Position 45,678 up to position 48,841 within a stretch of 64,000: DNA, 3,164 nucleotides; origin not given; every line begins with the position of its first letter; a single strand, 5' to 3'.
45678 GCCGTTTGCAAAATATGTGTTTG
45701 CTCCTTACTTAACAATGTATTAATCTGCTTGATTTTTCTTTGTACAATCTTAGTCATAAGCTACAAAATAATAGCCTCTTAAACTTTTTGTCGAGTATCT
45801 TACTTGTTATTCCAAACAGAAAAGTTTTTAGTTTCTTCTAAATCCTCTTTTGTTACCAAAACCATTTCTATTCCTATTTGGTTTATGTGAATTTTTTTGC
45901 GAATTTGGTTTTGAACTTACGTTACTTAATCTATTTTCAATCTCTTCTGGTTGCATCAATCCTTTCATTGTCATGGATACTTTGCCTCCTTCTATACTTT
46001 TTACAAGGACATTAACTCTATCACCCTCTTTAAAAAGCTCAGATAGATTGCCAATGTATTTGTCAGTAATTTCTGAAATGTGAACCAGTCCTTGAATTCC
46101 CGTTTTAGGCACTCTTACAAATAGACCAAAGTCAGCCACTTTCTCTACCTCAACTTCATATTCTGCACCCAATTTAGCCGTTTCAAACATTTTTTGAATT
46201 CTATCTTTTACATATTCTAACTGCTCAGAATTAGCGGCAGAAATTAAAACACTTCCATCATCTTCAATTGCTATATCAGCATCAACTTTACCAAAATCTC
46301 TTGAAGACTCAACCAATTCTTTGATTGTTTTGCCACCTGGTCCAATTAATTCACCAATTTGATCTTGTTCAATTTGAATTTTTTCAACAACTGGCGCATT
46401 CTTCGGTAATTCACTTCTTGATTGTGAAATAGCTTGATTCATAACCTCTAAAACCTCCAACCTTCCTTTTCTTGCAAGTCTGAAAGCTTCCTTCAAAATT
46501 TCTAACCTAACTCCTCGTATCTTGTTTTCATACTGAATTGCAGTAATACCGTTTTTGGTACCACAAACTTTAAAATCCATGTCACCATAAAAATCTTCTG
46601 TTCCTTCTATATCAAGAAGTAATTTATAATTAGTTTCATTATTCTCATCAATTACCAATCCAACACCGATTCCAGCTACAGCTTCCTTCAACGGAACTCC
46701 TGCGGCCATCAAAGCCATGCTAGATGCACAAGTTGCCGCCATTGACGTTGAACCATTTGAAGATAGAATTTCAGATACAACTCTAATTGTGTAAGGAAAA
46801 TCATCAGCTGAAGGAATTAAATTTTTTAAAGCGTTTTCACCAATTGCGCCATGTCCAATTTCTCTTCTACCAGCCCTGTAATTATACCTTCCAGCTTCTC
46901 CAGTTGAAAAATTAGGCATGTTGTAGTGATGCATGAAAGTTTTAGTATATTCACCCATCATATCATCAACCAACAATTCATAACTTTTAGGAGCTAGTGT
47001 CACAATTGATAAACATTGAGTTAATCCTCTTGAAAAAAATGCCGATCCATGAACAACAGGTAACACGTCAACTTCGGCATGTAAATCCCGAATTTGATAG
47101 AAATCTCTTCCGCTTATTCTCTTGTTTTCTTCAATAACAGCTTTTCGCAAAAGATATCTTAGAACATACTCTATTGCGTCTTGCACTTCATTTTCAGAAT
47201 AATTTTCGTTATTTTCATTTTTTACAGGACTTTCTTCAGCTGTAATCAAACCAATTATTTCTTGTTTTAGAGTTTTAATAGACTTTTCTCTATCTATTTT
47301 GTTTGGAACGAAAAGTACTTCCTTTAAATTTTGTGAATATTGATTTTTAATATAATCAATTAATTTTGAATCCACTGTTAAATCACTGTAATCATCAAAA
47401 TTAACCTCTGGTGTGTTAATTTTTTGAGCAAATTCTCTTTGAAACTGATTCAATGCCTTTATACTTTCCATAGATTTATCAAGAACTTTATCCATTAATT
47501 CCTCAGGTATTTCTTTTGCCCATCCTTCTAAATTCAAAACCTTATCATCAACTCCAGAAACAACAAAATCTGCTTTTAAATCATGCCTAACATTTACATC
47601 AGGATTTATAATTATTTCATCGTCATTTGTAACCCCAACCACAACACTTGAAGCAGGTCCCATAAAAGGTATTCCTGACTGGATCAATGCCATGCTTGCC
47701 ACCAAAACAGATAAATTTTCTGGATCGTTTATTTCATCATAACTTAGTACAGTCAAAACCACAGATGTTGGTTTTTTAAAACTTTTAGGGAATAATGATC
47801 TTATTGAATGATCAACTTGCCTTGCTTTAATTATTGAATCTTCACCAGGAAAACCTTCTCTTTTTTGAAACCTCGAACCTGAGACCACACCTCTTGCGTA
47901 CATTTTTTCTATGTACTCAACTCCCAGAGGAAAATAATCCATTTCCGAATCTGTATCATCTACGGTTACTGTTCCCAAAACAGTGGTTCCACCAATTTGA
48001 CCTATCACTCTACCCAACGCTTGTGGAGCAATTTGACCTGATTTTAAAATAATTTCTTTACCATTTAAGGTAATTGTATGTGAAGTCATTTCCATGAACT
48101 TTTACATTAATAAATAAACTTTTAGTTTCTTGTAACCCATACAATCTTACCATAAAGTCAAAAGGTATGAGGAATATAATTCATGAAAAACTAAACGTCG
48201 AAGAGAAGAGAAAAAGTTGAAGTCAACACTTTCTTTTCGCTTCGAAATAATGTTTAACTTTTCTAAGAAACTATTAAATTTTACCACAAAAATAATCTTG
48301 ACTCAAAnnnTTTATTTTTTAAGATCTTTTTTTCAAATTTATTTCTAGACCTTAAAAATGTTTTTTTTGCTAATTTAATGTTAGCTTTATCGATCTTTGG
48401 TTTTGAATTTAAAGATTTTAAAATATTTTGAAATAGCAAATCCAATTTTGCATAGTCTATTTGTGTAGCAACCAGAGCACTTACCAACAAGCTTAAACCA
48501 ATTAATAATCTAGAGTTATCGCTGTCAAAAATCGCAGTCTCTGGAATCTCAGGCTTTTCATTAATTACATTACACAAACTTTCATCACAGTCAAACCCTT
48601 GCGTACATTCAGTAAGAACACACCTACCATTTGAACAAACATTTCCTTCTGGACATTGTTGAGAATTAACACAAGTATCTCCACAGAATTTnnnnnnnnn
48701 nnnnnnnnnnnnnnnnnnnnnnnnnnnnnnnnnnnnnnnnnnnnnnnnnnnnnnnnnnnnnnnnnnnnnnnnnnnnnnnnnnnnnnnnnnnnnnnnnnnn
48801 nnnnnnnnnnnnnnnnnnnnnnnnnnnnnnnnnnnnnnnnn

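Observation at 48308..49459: Cysteine-rich, eukaryote-like disulfide-knot surface protein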

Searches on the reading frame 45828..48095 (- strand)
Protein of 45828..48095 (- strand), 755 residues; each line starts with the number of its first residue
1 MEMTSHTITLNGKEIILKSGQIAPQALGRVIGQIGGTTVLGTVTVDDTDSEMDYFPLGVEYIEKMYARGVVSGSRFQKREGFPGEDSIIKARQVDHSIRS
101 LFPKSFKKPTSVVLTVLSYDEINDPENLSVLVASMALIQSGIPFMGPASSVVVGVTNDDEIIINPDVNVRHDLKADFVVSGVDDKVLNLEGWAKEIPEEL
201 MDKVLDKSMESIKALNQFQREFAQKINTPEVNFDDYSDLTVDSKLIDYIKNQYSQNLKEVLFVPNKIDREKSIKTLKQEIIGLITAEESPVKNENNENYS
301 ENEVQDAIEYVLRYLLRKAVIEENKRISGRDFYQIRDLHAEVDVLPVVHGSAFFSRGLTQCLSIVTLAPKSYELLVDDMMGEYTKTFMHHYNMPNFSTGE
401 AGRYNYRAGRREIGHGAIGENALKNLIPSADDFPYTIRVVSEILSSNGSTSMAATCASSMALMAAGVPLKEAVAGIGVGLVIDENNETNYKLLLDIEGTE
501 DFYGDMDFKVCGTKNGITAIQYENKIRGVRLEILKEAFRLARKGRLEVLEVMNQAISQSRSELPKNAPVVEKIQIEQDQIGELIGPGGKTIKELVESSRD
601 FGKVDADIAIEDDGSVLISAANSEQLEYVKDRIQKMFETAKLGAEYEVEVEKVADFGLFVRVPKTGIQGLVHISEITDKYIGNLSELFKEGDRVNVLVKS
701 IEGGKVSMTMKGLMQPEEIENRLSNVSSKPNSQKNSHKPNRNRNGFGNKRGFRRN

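Call 12: search_protein_families(library=pfam, proteins=[window:45828-48095:-], max_evalue=0.001)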
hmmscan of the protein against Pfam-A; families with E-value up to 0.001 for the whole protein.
window:45828-48095:- (755 aa): 6 families
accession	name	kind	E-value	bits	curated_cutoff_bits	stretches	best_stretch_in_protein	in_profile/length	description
PF01138.27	RNase_PH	-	1.1e-40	139.5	25.5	2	334-468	1-130/130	3' exoribonuclease family, domain 1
PF00575.29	S1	-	3.9e-10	40.4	22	1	641-702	3-63/74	S1 RNA binding domain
PF03726.19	PNPase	-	8.8e-07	29.8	24.6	1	245-331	2-81/81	Polyribonucleotide nucleotidyltransferase, RNA binding domain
PF00013.35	KH_1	-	7.9e-06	26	21.5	1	571-634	2-65/66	KH domain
PF03725.20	RNase_PH_C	-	2.1e-05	24.8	20.8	0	147-210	2-66/67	3' exoribonuclease family, domain 2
PF24685.1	OB_RRP5_4th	-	0.00079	19.8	31.5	0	654-698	22-68/92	RRP5 OB-fold domain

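Call 49: find_related_loci(query=window:45828-48095:-, collection=genome_contigs, flank=10000)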
Query window:45828-48095:- (755 aa) in genome_contigs; peptide patterns used: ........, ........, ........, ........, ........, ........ (x = any residue, [..] = any of these).
600 stretches matched a pattern (row limit reached: there are more); 590 encode a relative of the query (tblastn E <= 1e-3); the best 80 are kept; 80 distinct loci.
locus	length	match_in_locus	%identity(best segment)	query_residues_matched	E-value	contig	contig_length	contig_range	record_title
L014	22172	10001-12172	57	5-730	0e+0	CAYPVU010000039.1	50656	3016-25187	MAG TPA_asm: uncultured Candidatus Saccharibacteria bacterium isolate binchicken_co23_219 genome assembly, contig: k141_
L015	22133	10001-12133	57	1-717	0e+0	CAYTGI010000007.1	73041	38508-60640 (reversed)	MAG TPA_asm: uncultured Candidatus Saccharibacteria bacterium isolate SRP141376_co3_398 genome assembly, contig: NODE_79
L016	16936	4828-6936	57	8-717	0e+0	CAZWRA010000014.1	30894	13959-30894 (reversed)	MAG TPA_asm: uncultured Candidatus Saccharibacteria bacterium isolate binchicken_co58_69 genome assembly, contig: NODE_1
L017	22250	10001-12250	54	5-754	0e+0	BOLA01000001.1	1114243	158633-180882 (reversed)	Patescibacteria group bacterium BroJett037 DNA, sequence1, whole genome shotgun sequence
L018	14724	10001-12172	55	5-730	0e+0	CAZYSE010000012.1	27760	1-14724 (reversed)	MAG TPA_asm: uncultured Candidatus Saccharibacteria bacterium isolate SRP286056_co1_293 genome assembly, contig: NODE_19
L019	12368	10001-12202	55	5-730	0e+0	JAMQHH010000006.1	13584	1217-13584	MAG: Candidatus Dojkabacteria bacterium isolate PAT1 H2_k97_103391, whole genome shotgun sequence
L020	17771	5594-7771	53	1-729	0e+0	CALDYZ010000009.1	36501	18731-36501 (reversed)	MAG: Candidatus Dojkabacteria bacterium isolate N1_Bin_METABAT__250_sub_1 genome assembly, contig: c_000001476175, whole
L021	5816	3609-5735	53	1-722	0e+0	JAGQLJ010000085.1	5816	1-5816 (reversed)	MAG: Candidatus Dojkabacteria bacterium isolate HKST-UBA13 2012-05-30_1_(paired)_contig_364855, whole genome shotgun seq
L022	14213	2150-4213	46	7-713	0e+0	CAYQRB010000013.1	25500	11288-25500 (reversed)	MAG TPA_asm: uncultured Candidatus Saccharibacteria bacterium isolate SRP329715_co1_408 genome assembly, contig: NODE_27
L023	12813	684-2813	56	1-717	0e+0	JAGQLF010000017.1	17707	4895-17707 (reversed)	MAG: Candidatus Dojkabacteria bacterium isolate HKST-UBA09 NODE_17_length_17707_cov_3.531934, whole genome shotgun seque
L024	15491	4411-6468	41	1-711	7e-159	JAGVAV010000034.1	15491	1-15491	MAG: Candidatus Woesebacteria bacterium isolate DeMMO6_50 c_000000045541, whole genome shotgun sequence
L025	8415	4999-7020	41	6-697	8e-158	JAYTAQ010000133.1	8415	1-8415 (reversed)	MAG: bacterium isolate GFS_13950 GFS_13950_132, whole genome shotgun sequence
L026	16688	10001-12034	39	6-711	6e-156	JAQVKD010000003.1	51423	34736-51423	MAG: Candidatus Dojkabacteria bacterium isolate STE_79 NODE_1106_length_51423_cov_7.010410_Sandtown_E, whole genome shot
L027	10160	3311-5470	37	1-741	1e-155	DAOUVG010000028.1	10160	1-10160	MAG TPA_asm: Dehalococcoidales bacterium isolate CSMAG_843 CSMAG_843_k141_476672_length_10160_cov_11.1721, whole genome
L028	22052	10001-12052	38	6-713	3e-155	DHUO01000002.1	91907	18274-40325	MAG TPA_asm: Candidatus Dojkabacteria bacterium UBA5232 UBA5232_contig_5010, whole genome shotgun sequence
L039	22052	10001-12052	38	6-713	7e-149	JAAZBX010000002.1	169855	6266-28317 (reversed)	MAG: Candidatus Dojkabacteria bacterium isolate AS06rmzACSIP_65 147860_AS06, whole genome shotgun sequence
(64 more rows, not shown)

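Call 52: search_protein_families(library=pfam, proteins=[L026:4594-5415:-, L028:2715-3533:-, L039:3118-3918:-, L014:6825-8864:+, L014:6219-6824:+, L019:8508-9728:+], max_evalue=0.01)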
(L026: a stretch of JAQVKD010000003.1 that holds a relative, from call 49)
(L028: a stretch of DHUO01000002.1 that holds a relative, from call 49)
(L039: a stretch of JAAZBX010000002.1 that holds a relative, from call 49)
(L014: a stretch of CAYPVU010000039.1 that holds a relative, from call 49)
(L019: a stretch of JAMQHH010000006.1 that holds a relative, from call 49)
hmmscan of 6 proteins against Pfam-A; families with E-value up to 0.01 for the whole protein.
L026:4594-5415:- (273 aa): 1 family
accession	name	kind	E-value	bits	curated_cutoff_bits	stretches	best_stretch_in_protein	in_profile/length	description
PF04203.18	Sortase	-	3.4e-25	88.7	26.6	1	133-272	1-124/125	Sortase domain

L028:2715-3533:- (272 aa): 1 family
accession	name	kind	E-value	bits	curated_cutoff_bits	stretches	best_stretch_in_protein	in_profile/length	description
PF04203.18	Sortase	-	6.8e-24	84.4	26.6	1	138-270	3-124/125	Sortase domain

L039:3118-3918:- (266 aa): 1 family
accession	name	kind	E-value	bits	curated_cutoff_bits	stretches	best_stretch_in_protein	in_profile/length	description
PF04203.18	Sortase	-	1.9e-22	79.7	26.6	1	131-264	2-124/125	Sortase domain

L014:6825-8864:+ (679 aa): 6 families
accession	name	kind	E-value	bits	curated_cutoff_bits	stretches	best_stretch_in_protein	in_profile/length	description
PF13405.12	EF-hand_6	-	0.00087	19.3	25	0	652-671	10-29/30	EF-hand domain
PF13273.12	DUF4064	-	0.0014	19.2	32.1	0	165-241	42-100/102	Protein of unknown function (DUF4064)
PF00036.39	EF-hand_1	-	0.0041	17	25.4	0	652-667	10-25/29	EF hand domain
PF00404.24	Dockerin_1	-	0.0045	17.6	22.9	0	614-666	2-51/57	Dockerin type I domain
PF13858.11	DUF4199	-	0.0073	17.2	32.3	0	182-257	28-105/165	Protein of unknown function (DUF4199)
PF14610.12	Psg1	-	0.0083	16.4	30.1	0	154-211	122-185/186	Ykl077w/Psg1 (Pma1 Stabilization in Golgi)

L014:6219-6824:+ (201 aa): 1 family
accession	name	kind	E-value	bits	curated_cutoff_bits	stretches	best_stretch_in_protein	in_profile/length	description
PF12293.13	T4BSS_DotH_IcmK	-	0.0026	17.3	25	1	36-190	27-180/238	Putative outer membrane core complex of type IVb secretion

L019:8508-9728:+ (406 aa): 0 families

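Call 54: find_homologous_proteins(query=A5, max_evalue=1e-10)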
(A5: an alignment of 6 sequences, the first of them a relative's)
Query A5 (6 sequences) (273 aa, profile of the alignment): 561 proteins with E <= 1e-10 among 6811 candidates; the best 120 are listed.
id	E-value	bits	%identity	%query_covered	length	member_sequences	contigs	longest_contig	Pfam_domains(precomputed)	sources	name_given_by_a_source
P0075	1.3e-150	518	100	98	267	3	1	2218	PF04203.19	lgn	-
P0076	3.1e-148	510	80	97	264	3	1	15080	PF04203.19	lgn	-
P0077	2.3e-145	501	83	97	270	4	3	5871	PF04203.19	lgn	-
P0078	5.7e-145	500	88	98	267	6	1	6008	PF04203.19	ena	-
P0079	6.9e-145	499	89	97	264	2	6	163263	PF04203.19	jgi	jgi:LPXTG-site transpeptidase (sortase) family protein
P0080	1.4e-144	498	62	96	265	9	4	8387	PF04203.19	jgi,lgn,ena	-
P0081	3.0e-144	497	82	97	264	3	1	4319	PF04203.19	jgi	-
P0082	4.4e-144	497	88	98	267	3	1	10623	PF04203.19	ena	-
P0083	5.8e-144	496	79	100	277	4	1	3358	PF04203.19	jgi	jgi:LPXTG-site transpeptidase (sortase) family protein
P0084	9.0e-144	496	80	97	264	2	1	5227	PF04203.19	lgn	-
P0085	1.5e-143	495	83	97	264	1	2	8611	PF04203.19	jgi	jgi:LPXTG-site transpeptidase (sortase) family protein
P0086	1.6e-143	495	80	97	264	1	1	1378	PF04203.19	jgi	jgi:LPXTG-site transpeptidase (sortase) family protein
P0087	2.3e-143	494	62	96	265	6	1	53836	PF04203.19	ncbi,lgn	-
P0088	2.8e-143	494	63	96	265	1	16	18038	PF04203.19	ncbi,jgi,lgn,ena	-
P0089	3.6e-143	494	63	96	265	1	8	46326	PF04203.19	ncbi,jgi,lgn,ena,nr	ncbi:MAG TPA: sortase [Candidatus Dojkabacteria bacterium]|nr:sortase [Candidatus Dojkabacteria bact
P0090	5.0e-143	493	63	96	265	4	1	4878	PF04203.19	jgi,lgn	-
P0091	9.9e-143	492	82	97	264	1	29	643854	PF04203.19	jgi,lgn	jgi:sortase A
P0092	1.6e-142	492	59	96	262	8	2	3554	PF04203.19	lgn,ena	-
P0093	2.0e-142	491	63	96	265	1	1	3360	PF04203.19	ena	-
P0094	2.2e-142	491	83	97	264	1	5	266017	PF04203.19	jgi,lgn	jgi:LPXTG-site transpeptidase (sortase) family protein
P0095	2.3e-142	491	62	96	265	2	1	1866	PF04203.19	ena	-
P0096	2.4e-142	491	62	96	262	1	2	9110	PF04203.19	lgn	-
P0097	3.3e-142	491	80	97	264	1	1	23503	PF04203.19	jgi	jgi:sortase A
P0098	4.0e-142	490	63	96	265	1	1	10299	PF04203.19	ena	-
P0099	4.9e-142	490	63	96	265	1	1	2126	PF04203.19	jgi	-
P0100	4.9e-142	490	63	96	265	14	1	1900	PF04203.19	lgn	-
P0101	6.9e-142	490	59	96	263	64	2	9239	PF04203.19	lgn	-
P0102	8.0e-142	489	65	93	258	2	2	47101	PF04203.19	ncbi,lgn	-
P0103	8.8e-142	489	60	96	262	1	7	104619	PF04203.19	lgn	-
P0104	9.5e-142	489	63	96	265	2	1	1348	PF04203.19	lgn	-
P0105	9.8e-142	489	81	97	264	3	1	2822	PF04203.19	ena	-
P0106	1.5e-141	489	75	100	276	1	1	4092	PF04203.19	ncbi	-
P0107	2.0e-141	488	86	97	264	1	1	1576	PF04203.19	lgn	-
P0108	2.3e-141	488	80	97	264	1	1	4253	PF04203.19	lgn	-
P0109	2.3e-141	488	80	97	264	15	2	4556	PF04203.19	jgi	jgi:sortase A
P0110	2.4e-141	488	62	96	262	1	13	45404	PF04203.19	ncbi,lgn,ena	-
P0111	5.4e-141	487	60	96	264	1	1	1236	PF04203.19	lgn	-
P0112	5.6e-141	487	63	93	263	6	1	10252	PF04203.19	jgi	jgi:LPXTG-site transpeptidase (sortase) family protein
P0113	8.2e-141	486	79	97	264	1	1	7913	PF04203.19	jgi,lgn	jgi:sortase A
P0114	8.5e-141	486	77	97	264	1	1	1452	PF04203.19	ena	-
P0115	9.3e-141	486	60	96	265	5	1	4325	PF04203.19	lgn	-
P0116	1.6e-140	485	61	96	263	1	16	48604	PF04203.19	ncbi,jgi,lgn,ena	-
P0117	1.6e-140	485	61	96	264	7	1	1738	PF04203.19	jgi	jgi:LPXTG-site transpeptidase (sortase) family protein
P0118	1.7e-140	485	78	97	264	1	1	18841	PF04203.19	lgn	-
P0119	1.8e-140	485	61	96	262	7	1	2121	PF04203.19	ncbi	-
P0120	1.9e-140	485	78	97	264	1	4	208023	PF04203.19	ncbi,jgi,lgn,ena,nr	ncbi:sortase [bacterium]|nr:sortase [bacterium]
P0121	2.0e-140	485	78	97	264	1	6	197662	PF04203.19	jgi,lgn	jgi:sortase A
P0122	2.2e-140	485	61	96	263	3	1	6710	PF04203.19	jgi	-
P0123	3.0e-140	484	80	97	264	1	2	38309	PF04203.19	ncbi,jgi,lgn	-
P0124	3.0e-140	484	78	97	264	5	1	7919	PF04203.19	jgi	jgi:LPXTG-site transpeptidase (sortase) family protein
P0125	4.1e-140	484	80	97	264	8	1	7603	PF04203.19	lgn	-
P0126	4.7e-140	484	61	96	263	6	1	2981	PF04203.19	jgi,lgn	jgi:LPXTG-site transpeptidase (sortase) family protein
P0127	6.0e-140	483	79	97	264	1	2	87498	PF04203.19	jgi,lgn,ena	-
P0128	8.9e-140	483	60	96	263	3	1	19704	PF04203.19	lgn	-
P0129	9.1e-140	483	60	96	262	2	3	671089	PF04203.19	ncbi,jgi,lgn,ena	-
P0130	1.4e-139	482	64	96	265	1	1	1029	PF04203.19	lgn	-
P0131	1.5e-139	482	63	96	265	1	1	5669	PF04203.19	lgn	-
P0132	1.6e-139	482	81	97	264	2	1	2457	PF04203.19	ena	-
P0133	1.7e-139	482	60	98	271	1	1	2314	PF04203.19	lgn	-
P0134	1.9e-139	482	60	96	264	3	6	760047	PF04203.19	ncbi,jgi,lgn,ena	jgi:sortase A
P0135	2.2e-139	481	59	96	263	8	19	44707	PF04203.19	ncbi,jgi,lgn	-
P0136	3.7e-139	481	77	97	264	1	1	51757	PF04203.19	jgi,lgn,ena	-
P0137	4.1e-139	481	64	96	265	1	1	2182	PF04203.19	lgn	-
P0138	4.7e-139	480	81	97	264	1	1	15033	PF04203.19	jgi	jgi:LPXTG-site transpeptidase (sortase) family protein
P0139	5.9e-139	480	79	97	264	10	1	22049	PF04203.19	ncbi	-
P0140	6.3e-139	480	78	97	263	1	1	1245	PF04203.19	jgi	jgi:sortase A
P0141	6.4e-139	480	60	96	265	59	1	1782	PF04203.19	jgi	jgi:LPXTG-site transpeptidase (sortase) family protein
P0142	7.1e-139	480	60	96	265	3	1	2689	PF04203.19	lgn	-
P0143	7.2e-139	480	66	96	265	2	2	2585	PF04203.19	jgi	jgi:LPXTG-site transpeptidase (sortase) family protein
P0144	7.7e-139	480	61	96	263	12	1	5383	PF04203.19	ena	-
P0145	1.0e-138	479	59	96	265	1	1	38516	PF04203.19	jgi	jgi:LPXTG-site transpeptidase (sortase) family protein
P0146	1.0e-138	479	77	97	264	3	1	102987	PF04203.19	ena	-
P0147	1.1e-138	479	60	96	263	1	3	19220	PF04203.19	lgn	-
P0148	1.2e-138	479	61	96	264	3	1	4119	PF04203.19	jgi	jgi:LPXTG-site transpeptidase (sortase) family protein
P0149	1.7e-138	478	78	97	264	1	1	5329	PF04203.19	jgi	jgi:LPXTG-site transpeptidase (sortase) family protein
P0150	1.9e-138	478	60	96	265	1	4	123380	PF04203.19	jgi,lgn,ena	-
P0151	2.1e-138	478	59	96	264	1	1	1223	PF04203.19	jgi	jgi:LPXTG-site transpeptidase (sortase) family protein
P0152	2.2e-138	478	59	96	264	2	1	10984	PF04203.19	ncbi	-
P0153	3.5e-138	477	59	96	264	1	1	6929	PF04203.19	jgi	jgi:LPXTG-site transpeptidase (sortase) family protein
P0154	3.5e-138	477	63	96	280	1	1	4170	PF04203.19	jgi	jgi:LPXTG-site transpeptidase (sortase) family protein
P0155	7.3e-138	476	59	96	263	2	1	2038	PF04203.19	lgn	-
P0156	8.0e-138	476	61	96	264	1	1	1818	PF04203.19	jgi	-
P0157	8.3e-138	476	59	96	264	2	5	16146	PF04203.19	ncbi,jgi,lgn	jgi:LPXTG-site transpeptidase (sortase) family protein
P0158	9.1e-138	476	64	96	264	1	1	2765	PF04203.19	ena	-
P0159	9.4e-138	476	60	96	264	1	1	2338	PF04203.19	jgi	jgi:LPXTG-site transpeptidase (sortase) family protein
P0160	1.5e-137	475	61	96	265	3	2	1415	PF04203.19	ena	-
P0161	1.6e-137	475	59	96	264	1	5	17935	PF04203.19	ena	-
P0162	3.1e-137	474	62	96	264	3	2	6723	PF04203.19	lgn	-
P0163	3.1e-137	474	59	96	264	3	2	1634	PF04203.19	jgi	-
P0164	3.9e-137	474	58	96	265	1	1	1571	PF04203.19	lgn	-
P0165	4.2e-137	474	58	96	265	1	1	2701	PF04203.19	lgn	-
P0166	4.4e-137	474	61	96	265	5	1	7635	PF04203.19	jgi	jgi:LPXTG-site transpeptidase (sortase) family protein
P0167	5.5e-137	474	61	96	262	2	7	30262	PF04203.19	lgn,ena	-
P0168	6.4e-137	473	62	96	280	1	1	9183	PF04203.19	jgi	jgi:LPXTG-site transpeptidase (sortase) family protein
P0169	7.3e-137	473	63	96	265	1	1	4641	PF04203.19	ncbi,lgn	-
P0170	8.8e-137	473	59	96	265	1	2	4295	PF04203.19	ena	-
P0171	1.2e-136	472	59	96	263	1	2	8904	PF04203.19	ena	-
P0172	1.5e-136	472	59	96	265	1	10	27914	PF04203.19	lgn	-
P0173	1.6e-136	472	60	96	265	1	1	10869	PF04203.19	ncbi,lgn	-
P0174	3.9e-136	471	63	96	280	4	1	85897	PF04203.19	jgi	-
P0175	6.3e-136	470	73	97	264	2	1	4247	PF04203.19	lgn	-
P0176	6.7e-136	470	61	96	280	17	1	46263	PF04203.19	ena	-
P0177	6.8e-136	470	60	96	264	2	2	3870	PF04203.19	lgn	-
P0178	9.1e-136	470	58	96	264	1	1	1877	PF04203.19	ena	-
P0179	1.1e-135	469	63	96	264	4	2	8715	PF04203.19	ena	-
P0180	1.5e-135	469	62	96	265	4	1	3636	PF04203.19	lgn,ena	-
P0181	2.1e-135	468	60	96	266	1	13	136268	PF04203.19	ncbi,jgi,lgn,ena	-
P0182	3.1e-135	468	60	97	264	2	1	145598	PF04203.19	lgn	-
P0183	3.6e-135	468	60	96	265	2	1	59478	PF04203.19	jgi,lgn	jgi:LPXTG-site transpeptidase (sortase) family protein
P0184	7.7e-135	467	59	97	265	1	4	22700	PF04203.19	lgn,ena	-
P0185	8.6e-135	466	60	95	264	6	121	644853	PF04203.19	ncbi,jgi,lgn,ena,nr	ncbi:sortase [Candidatus Dojkabacteria bacterium]|jgi:LPXTG-site transpeptidase (sortase) family pro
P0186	1.4e-134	466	57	96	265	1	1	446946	PF04203.19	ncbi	ncbi:MAG: sortase [Candidatus Dojkabacteria bacterium]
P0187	3.9e-134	464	62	96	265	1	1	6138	PF04203.19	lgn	-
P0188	9.4e-134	463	59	96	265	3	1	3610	PF04203.19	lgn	-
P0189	1.0e-133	463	62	97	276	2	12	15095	PF04203.19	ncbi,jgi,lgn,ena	-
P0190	1.2e-133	463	62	97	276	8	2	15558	PF04203.19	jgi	-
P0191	1.2e-133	463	59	95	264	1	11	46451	PF04203.19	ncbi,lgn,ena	-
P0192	1.3e-133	462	58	96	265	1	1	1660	PF04203.19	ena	-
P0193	1.3e-133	462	60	97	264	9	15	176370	PF04203.19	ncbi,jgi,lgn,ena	ncbi:MAG: sortase [Candidatus Dojkabacteria bacterium]|jgi:LPXTG-site transpeptidase (sortase) famil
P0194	1.9e-133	462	60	96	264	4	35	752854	PF04203.19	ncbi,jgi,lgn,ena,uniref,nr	ncbi:TPA: sortase [Candidatus Dojkabacteria bacterium]|jgi:LPXTG-site transpeptidase (sortase) famil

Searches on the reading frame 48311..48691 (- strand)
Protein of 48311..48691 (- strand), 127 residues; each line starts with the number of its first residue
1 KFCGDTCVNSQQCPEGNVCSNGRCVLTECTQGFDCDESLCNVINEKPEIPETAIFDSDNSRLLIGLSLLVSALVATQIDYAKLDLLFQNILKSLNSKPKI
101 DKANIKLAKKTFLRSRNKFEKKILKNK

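Call 33: find_related_loci(query=A4, collection=genome_contigs, flank=10000)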
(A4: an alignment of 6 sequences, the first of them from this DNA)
Query A4 (127 aa) in genome_contigs; peptide patterns used: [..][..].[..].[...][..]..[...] (x = any residue, [..] = any of these).
34 stretches matched a pattern, but none encodes a relative of the query by tblastn (E <= 1e-3).

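Call 35: find_related_loci(query=A4, collection=metagenome_contigs, flank=10000)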
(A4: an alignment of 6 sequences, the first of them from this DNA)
Query A4 (127 aa) in metagenome_contigs; peptide patterns used: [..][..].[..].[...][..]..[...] (x = any residue, [..] = any of these).
35 stretches matched a pattern; 1 encode a relative of the query (tblastn E <= 1e-3); 1 distinct loci.
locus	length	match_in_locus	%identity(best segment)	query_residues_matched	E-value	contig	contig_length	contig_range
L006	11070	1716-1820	46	37-70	3e-5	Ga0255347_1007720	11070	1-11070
